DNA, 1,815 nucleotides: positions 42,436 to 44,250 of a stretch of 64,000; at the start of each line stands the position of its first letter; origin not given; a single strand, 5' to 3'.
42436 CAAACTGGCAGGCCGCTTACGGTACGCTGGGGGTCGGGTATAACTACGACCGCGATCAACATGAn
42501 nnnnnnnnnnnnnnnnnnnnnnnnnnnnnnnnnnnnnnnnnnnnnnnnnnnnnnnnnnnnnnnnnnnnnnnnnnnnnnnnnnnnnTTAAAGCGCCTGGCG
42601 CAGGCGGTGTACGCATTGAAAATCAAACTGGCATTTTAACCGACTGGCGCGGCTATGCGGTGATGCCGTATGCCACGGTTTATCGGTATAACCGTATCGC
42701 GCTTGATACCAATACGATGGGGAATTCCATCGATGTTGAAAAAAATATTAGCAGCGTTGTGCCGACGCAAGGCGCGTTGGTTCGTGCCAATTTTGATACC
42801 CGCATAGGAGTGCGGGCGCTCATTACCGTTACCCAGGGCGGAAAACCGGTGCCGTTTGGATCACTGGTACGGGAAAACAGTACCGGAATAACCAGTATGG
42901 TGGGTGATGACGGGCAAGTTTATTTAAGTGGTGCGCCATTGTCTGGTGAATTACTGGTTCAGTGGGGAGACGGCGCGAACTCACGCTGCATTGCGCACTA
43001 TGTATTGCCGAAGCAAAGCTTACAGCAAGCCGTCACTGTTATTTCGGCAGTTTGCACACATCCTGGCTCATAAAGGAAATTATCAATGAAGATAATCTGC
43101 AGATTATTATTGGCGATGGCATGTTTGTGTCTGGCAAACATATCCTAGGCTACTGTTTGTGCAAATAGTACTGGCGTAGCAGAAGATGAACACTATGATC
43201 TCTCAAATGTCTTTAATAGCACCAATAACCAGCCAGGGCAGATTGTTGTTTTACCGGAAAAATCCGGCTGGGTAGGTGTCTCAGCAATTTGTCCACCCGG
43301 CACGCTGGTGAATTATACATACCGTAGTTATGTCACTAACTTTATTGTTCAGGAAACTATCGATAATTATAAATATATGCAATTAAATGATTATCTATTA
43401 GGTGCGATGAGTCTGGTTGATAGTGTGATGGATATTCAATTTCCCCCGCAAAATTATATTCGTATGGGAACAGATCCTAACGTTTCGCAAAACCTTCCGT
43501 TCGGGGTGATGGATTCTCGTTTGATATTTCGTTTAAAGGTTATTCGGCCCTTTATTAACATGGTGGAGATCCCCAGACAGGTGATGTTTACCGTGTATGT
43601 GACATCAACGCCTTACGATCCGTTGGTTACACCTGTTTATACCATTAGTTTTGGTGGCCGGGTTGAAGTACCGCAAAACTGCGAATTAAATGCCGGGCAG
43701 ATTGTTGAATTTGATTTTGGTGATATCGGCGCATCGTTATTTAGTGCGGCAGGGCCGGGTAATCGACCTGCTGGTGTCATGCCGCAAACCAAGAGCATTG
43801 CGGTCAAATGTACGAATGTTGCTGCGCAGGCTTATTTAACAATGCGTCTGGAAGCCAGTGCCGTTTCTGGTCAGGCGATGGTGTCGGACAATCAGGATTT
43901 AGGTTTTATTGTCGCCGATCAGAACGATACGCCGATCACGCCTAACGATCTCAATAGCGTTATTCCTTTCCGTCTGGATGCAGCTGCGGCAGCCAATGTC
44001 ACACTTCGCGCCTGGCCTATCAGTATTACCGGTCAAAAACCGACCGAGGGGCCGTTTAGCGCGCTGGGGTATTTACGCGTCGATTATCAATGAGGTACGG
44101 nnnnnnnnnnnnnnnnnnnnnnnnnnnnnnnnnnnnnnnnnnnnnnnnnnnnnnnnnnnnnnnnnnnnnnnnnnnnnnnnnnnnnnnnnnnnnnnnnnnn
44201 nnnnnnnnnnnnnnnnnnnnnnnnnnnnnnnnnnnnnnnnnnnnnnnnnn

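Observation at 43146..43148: In-frame TAG at codon 21 of sfmH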

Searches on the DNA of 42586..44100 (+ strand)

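Call 4: search_dna_similar(query=window:42586-44100:+, collection=ecoli_genomes, mode=near, max_rows=30)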
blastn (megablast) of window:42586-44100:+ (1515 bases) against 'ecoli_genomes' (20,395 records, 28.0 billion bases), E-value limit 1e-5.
Records with a match: 4196; places in all: 4210; records where one place covers at least 80% of the query: 4118.
Genomes with a match: 4196 of 5426; with a place that covers at least 80% of the query: 4118. Places per genome that has any: lowest 1, median 1, highest 2. On chromosomes: 4208 places; on plasmids: 2.
Best place of each record, by identity: >=99% 2287; 95-99% 1909.
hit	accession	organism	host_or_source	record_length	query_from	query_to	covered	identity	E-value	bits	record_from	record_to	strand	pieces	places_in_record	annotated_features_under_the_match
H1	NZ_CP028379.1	Escherichia coli O145 str. RM9872 strain RM9872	Bos taurus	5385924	1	1515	100%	99.9%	0e+0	2787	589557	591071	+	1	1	fimH: type 1 fimbria D-mannose specific adhesin FimH | sfmD: fimbrial biogenesis usher protein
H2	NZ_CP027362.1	Escherichia coli strain 95-3192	missing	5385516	1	1515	100%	99.9%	0e+0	2787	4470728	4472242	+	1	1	fimH: type 1 fimbria D-mannose specific adhesin FimH | sfmD: fimbrial biogenesis usher protein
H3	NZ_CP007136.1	Escherichia coli O145:H28 str. RM12581 strain RM12581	lettuce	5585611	1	1515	100%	99.9%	0e+0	2787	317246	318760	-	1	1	fimH: type 1 fimbria D-mannose specific adhesin FimH | sfmD: fimbrial biogenesis usher protein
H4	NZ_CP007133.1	Escherichia coli O145:H28 str. RM12761 strain RM12761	ice cream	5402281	1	1515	100%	99.9%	0e+0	2787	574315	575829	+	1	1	fimH: type 1 fimbria D-mannose specific adhesin FimH | sfmD: fimbrial biogenesis usher protein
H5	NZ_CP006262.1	Escherichia coli O145:H28 str. RM13516 strain RM13516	Homo sapiens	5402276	1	1515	100%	99.9%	0e+0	2787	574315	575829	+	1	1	fimH: type 1 fimbria D-mannose specific adhesin FimH | sfmD: fimbrial biogenesis usher protein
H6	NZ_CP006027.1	Escherichia coli O145:H28 str. RM13514 strain RM13514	Homo sapiens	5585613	1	1515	100%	99.9%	0e+0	2787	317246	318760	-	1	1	fimH: type 1 fimbria D-mannose specific adhesin FimH | sfmD: fimbrial biogenesis usher protein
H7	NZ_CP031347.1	Escherichia coli O145 strain RM9873-C1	cattle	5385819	1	1515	100%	99.9%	0e+0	2787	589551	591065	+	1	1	fimH: type 1 fimbria D-mannose specific adhesin FimH | sfmD: fimbrial biogenesis usher protein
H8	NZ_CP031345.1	Escherichia coli O145 strain RM12367-C1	creek water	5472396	1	1515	100%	99.9%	0e+0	2787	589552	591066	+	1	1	fimH: type 1 fimbria D-mannose specific adhesin FimH | sfmD: fimbrial biogenesis usher protein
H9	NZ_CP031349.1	Escherichia coli O145 strain RM9467-C1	Cattle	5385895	1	1515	100%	99.9%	0e+0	2787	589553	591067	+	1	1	fimH: type 1 fimbria D-mannose specific adhesin FimH | sfmD: fimbrial biogenesis usher protein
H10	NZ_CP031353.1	Escherichia coli O145 strain RM9154-C1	Cattle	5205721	1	1515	100%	99.9%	0e+0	2787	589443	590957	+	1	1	fimH: type 1 fimbria D-mannose specific adhesin FimH | sfmD: fimbrial biogenesis usher protein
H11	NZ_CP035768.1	Escherichia coli O145 strain RM11626-C1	Cattle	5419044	1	1515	100%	99.9%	0e+0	2787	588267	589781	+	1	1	fimH: type 1 fimbria D-mannose specific adhesin FimH | sfmD: fimbrial biogenesis usher protein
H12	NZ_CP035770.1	Escherichia coli O145 strain RM8988-C1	Cattle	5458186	1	1515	100%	99.9%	0e+0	2787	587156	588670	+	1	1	fimH: type 1 fimbria D-mannose specific adhesin FimH | sfmD: fimbrial biogenesis usher protein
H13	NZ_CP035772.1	Escherichia coli O145 strain RM8843-C1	missing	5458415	1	1515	100%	99.9%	0e+0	2787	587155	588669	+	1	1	fimH: type 1 fimbria D-mannose specific adhesin FimH | sfmD: fimbrial biogenesis usher protein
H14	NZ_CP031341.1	Escherichia coli O145 strain RM12275-C1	missing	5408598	1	1515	100%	99.9%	0e+0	2787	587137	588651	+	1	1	fimH: type 1 fimbria D-mannose specific adhesin FimH | sfmD: fimbrial biogenesis usher protein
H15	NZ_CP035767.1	Escherichia coli O145 strain RM12522-C8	Cattle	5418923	1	1515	100%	99.9%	0e+0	2787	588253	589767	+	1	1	fimH: type 1 fimbria D-mannose specific adhesin FimH | sfmD: fimbrial biogenesis usher protein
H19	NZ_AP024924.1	Escherichia coli O145:H28 strain 16003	Homo sapiens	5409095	1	1515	100%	99.9%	0e+0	2787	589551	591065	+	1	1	fimH: type 1 fimbria D-mannose specific adhesin FimH | sfmD: fimbrial biogenesis usher protein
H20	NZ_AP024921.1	Escherichia coli O145:H28 strain 12E115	Homo sapiens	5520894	1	1515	100%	99.9%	0e+0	2787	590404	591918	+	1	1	fimH: type 1 fimbria D-mannose specific adhesin FimH | sfmD: fimbrial biogenesis usher protein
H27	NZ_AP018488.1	Escherichia coli O157:H7 strain PV15-279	Homo sapiens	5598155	1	1515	100%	99.7%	0e+0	2776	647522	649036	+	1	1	fimH: type 1 fimbria D-mannose specific adhesin FimH | sfmD: fimbrial biogenesis usher protein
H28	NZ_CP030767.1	Escherichia coli strain 2017C-4109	missing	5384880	1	1515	100%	99.7%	0e+0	2776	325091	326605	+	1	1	fimH: type 1 fimbria D-mannose specific adhesin FimH | sfmD: fimbrial biogenesis usher protein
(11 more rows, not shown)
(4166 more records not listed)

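Call 6: get_annotated_region(hit=H1, flank=6000)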
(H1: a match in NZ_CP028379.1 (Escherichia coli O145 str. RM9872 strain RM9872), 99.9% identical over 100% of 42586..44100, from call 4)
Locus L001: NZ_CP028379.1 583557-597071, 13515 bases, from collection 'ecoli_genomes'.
description: Escherichia coli O145 str. RM9872 chromosome, complete genome
organism: Escherichia coli O145 str. RM9872 strain RM9872 (NCBI taxid 1055544)
replicon: chromosome; assembly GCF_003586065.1
host: Bos taurus; source: feces; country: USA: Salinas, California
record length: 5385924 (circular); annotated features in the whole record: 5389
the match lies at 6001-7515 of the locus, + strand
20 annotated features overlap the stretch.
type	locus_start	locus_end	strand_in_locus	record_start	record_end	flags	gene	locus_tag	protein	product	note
CDS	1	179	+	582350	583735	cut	cysS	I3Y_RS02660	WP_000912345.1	cysteine--tRNA ligase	-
CDS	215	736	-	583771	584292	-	ybcI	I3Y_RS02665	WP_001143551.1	metal-dependent hydrolase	-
CDS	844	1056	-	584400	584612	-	ybcJ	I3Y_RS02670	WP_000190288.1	ribosome-associated protein YbcJ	-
CDS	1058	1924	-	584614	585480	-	folD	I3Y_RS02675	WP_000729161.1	bifunctional methylenetetrahydrofolate dehydrogenase/methenyltetrahydrofolate cyclohydrolase FolD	-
CDS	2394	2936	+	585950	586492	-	fimA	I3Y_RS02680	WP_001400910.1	type 1 fimbrial major subunit FimA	-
CDS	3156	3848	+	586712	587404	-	fimC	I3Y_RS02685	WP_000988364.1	type 1 fimbria chaperone FimC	-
CDS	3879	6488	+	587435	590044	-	sfmD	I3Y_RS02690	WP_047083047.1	fimbrial biogenesis usher protein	-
CDS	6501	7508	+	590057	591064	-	fimH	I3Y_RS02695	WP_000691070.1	type 1 fimbria D-mannose specific adhesin FimH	-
CDS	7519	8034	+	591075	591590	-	sfmF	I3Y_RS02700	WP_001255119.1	fimbria assembly protein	-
CDS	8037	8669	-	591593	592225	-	fimZ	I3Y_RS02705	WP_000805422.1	fimbria biosynthesis transcriptional regulator FimZ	-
tRNA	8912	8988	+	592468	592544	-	-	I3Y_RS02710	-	tRNA-Arg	-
CDS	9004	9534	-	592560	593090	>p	-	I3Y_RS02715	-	site-specific integrase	incomplete; partial in the middle of a contig; missing N-terminus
CDS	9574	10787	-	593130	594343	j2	-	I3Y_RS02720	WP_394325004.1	IS3 family transposase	programmed frameshift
sequence_feature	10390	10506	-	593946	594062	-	-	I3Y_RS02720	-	-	AL1L pseudoknot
CDS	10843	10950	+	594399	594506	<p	essD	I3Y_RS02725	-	phage lysis protein EssD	incomplete; partial in the middle of a contig; missing N-terminus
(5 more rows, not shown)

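Call 7: get_annotated_region(hit=H27, flank=3000)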
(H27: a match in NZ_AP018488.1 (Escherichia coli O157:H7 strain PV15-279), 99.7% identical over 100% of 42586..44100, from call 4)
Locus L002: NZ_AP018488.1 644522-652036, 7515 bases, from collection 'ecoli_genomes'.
description: Escherichia coli O157:H7 strain PV15-279 chromosome, complete genome
organism: Escherichia coli O157:H7 strain PV15-279 (NCBI taxid 83334)
replicon: chromosome; assembly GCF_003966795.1
host: Homo sapiens; source: -; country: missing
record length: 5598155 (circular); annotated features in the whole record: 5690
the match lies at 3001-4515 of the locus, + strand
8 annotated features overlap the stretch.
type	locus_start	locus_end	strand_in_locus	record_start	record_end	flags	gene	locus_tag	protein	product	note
CDS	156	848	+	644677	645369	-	fimC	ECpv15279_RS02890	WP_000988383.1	type 1 fimbria chaperone FimC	-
CDS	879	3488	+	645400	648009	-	sfmD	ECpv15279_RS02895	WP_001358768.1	fimbrial biogenesis usher protein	-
CDS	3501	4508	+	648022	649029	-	fimH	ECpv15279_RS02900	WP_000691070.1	type 1 fimbria D-mannose specific adhesin FimH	-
CDS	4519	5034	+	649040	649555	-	sfmF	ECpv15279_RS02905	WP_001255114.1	fimbria assembly protein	-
CDS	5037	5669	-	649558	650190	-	fimZ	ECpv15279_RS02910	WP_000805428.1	fimbria biosynthesis transcriptional regulator FimZ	-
tRNA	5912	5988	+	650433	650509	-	-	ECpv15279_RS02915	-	tRNA-Arg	-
CDS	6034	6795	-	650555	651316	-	envY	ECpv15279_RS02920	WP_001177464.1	DNA-binding transcriptional regulator EnvY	-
CDS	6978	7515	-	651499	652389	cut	ybcH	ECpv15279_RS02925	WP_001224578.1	DUF4434 family protein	-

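Call 9: search_dna_similar(query=window:43117-43177:+, collection=ecoli_genomes, mode=near, max_rows=40)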
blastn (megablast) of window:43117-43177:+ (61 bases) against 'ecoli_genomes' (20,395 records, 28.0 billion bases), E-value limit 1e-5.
Records with a match: 4133; places in all: 4133; records where one place covers at least 80% of the query: 4130.
Genomes with a match: 4133 of 5426; with a place that covers at least 80% of the query: 4130. Places per genome that has any: lowest 1, median 1, highest 1. On chromosomes: 4131 places; on plasmids: 2.
Best place of each record, by identity: >=99% 11; 95-99% 3739; 90-95% 380; 80-90% 3.
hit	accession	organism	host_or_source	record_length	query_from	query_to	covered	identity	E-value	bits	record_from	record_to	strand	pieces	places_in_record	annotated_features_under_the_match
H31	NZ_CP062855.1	Escherichia coli O20:H12 strain Res13-Lact-PEB17-18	Sus scrofa domesticus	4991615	1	61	100%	100.0%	5e-23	113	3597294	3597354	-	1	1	fimH: type 1 fimbria D-mannose specific adhesin FimH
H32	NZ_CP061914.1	Escherichia coli strain SMBL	Goat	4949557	1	61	100%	100.0%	5e-23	113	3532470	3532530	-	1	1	fimH: type 1 fimbria D-mannose specific adhesin FimH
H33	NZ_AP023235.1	Escherichia coli strain YJ6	Homo sapiens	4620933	1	61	100%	100.0%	5e-23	113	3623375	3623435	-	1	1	fimH: type 1 fimbria D-mannose specific adhesin FimH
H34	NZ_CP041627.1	Escherichia coli strain ETEC6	Homo sapiens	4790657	1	61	100%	100.0%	5e-23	113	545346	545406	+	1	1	fimH: type 1 fimbria D-mannose specific adhesin FimH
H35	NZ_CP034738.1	Escherichia coli strain L65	missing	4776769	1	61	100%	100.0%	5e-23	113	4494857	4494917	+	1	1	fimH: type 1 fimbria D-mannose specific adhesin FimH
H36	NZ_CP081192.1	Escherichia coli strain EC1722-1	Homo sapiens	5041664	1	61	100%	100.0%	5e-23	113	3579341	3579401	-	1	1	fimH: type 1 fimbria D-mannose specific adhesin FimH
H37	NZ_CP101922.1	Escherichia coli strain JCC-EE 7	missing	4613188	1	61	100%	100.0%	5e-23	113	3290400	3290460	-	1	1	fimH: type 1 fimbria D-mannose specific adhesin FimH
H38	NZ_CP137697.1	Escherichia coli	missing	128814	1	61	100%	100.0%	5e-23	113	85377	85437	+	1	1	fimH: type 1 fimbria D-mannose specific adhesin FimH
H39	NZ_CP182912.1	Escherichia coli strain FAHZZU6014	Homo sapiens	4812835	1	61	100%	100.0%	5e-23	113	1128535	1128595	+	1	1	fimH: type 1 fimbria D-mannose specific adhesin FimH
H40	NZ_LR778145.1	Escherichia coli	sediment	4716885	1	61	100%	100.0%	5e-23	113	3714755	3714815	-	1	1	fimH: type 1 fimbria D-mannose specific adhesin FimH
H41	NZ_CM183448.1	Escherichia coli strain GCUET01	pig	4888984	1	61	100%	100.0%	5e-23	113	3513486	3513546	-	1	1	fimH: type 1 fimbria D-mannose specific adhesin FimH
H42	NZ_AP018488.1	Escherichia coli O157:H7 strain PV15-279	Homo sapiens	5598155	1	61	100%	98.4%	2e-21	108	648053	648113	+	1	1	fimH: type 1 fimbria D-mannose specific adhesin FimH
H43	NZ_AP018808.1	Escherichia coli strain E2865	Bos taurus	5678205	1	61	100%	98.4%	2e-21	108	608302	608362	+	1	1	fimH: type 1 fimbria D-mannose specific adhesin FimH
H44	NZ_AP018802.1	Escherichia coli strain E2863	Bos taurus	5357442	1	61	100%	98.4%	2e-21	108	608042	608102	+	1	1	fimH: type 1 fimbria D-mannose specific adhesin FimH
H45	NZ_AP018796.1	Escherichia coli strain E2855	Bos taurus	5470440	1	61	100%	98.4%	2e-21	108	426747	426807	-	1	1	fimH: type 1 fimbria D-mannose specific adhesin FimH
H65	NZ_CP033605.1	Escherichia coli O157:H7 strain TR01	Cattle carcass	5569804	1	61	100%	98.4%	2e-21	108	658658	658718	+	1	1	fimH: type 1 fimbria D-mannose specific adhesin FimH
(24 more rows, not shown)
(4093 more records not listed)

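Call 13: get_annotated_region(hit=H31, flank=4000)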
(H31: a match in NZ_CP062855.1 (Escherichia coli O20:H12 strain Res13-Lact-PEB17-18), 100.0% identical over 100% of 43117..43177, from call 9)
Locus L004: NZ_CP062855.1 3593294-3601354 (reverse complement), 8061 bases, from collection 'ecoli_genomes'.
description: Escherichia coli O20:H12 strain Res13-Lact-PEB17-18 chromosome, complete genome
organism: Escherichia coli O20:H12 strain Res13-Lact-PEB17-18 (NCBI taxid 2778656)
replicon: chromosome; assembly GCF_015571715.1
host: Sus scrofa domesticus; source: feces; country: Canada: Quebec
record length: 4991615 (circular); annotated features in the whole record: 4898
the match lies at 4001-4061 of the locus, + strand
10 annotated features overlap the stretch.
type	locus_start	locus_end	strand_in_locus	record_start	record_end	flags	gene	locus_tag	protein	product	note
CDS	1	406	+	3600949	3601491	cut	fimA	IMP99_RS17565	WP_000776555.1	type 1 fimbrial major subunit FimA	-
CDS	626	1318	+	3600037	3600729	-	fimC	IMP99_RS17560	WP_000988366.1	type 1 fimbria chaperone FimC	-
CDS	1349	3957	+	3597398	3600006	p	sfmD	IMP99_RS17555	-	fimbrial biogenesis usher protein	frameshifted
CDS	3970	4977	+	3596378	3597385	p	fimH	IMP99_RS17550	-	type 1 fimbria D-mannose specific adhesin FimH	internal stop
CDS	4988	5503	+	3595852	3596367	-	sfmF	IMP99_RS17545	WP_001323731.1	fimbria assembly protein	-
CDS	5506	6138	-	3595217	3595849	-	fimZ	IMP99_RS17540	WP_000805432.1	fimbria biosynthesis transcriptional regulator FimZ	-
tRNA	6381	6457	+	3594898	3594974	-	-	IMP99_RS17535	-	tRNA-Arg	-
CDS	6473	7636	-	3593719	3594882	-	intD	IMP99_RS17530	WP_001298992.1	integrase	-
CDS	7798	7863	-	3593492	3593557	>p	-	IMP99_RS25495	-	helix-turn-helix domain-containing protein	incomplete; partial in the middle of a contig; missing C-terminus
CDS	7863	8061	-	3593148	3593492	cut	-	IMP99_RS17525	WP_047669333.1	hypothetical protein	-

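Call 14: get_annotated_region(hit=H32, flank=4000)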
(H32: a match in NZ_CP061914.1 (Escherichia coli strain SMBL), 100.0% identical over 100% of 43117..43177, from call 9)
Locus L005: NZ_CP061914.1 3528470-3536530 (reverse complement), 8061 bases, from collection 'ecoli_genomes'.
description: Escherichia coli strain SMBL chromosome, complete genome
organism: Escherichia coli strain SMBL (NCBI taxid 562)
replicon: chromosome; assembly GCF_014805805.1
host: Goat; source: feces; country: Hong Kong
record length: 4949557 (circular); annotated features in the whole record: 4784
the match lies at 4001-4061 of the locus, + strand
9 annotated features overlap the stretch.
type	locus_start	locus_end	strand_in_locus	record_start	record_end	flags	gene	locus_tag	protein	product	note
CDS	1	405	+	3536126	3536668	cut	fimA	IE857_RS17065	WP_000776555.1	type 1 fimbrial major subunit FimA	-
CDS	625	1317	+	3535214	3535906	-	fimC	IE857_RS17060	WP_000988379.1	type 1 fimbria chaperone FimC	-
CDS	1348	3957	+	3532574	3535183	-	sfmD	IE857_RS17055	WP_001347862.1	fimbrial biogenesis usher protein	-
CDS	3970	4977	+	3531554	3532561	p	fimH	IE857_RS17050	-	type 1 fimbria D-mannose specific adhesin FimH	internal stop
CDS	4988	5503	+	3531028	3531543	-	sfmF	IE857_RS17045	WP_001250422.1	fimbria assembly protein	-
CDS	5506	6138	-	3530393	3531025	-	fimZ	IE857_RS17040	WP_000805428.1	fimbria biosynthesis transcriptional regulator FimZ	-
tRNA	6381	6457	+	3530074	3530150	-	-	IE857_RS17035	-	tRNA-Arg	-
CDS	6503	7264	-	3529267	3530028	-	envY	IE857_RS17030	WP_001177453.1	DNA-binding transcriptional regulator EnvY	-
CDS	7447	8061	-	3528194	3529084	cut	ybcH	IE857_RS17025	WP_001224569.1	DUF4434 family protein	-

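Call 15: get_annotated_region(hit=H33, flank=4000)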
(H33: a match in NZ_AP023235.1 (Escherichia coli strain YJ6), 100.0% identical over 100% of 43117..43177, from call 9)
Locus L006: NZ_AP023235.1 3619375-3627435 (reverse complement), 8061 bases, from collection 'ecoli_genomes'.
description: Escherichia coli strain YJ6 chromosome, complete genome
organism: Escherichia coli strain YJ6 (NCBI taxid 562)
replicon: chromosome; assembly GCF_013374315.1
host: Homo sapiens; source: -; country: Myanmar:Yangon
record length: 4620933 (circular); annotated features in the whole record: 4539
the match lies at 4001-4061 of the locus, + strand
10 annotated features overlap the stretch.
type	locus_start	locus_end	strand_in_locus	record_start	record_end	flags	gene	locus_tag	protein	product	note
CDS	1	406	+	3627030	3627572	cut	fimA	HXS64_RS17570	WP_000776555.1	type 1 fimbrial major subunit FimA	-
CDS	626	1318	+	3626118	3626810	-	fimC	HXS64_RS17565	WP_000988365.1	type 1 fimbria chaperone FimC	-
CDS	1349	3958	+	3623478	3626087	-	sfmD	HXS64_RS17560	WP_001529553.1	fimbrial biogenesis usher protein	-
CDS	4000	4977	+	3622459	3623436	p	fimH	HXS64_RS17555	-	type 1 fimbria D-mannose specific adhesin FimH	internal stop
CDS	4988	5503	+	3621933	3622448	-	sfmF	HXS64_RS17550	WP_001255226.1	fimbria assembly protein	-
CDS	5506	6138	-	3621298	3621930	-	fimZ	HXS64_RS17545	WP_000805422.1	fimbria biosynthesis transcriptional regulator FimZ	-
tRNA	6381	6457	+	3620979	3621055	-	-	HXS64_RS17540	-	tRNA-Arg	-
CDS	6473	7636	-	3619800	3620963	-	intD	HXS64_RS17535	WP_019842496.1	integrase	-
CDS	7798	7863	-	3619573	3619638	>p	-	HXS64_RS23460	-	helix-turn-helix domain-containing protein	incomplete; partial in the middle of a contig; missing C-terminus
CDS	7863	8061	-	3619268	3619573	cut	yfdT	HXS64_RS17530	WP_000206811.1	protein YfdT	-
